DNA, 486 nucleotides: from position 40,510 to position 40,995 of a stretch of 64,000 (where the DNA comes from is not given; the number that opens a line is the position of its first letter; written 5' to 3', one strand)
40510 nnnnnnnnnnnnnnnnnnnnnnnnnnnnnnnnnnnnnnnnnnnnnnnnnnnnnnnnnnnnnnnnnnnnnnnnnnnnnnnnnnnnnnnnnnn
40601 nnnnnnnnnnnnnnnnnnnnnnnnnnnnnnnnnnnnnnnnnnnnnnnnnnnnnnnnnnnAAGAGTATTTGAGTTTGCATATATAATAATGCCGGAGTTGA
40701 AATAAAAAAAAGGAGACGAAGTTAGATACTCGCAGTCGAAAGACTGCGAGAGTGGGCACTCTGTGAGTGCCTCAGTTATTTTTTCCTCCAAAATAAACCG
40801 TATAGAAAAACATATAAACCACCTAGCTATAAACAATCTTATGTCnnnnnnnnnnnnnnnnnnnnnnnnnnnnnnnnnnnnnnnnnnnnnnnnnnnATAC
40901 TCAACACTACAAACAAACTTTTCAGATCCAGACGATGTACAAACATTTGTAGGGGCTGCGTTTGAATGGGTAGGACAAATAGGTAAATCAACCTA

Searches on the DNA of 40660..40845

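Call 74: search_rna_families(source=window, start=40660, end=40845, threshold=evalue, max_evalue=5)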
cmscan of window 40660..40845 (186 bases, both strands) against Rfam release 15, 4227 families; matches with E-value up to 5: 4.
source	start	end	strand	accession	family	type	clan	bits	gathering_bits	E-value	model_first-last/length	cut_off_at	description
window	40703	40783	+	RF02551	DapZ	Cis-reg;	-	18.9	56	0.31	1-78/78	no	ABC transporter regulator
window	40729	40750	-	RF00743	mir-308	Gene; miRNA;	-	15.9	60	0.71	1-63/63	no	mir-308 microRNA precursor family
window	40672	40777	+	RF01664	ceN101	Gene; snRNA; snoRNA; HACA-box;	-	15.7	70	1.3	1-128/128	no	Caenorhabditis snoRNA ceN101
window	40665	40751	+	RF02932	Betaproteobacteria-1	Gene; sRNA;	-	15.1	49.4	0.59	1-120/120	no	Betaproteobacteria-1 RNA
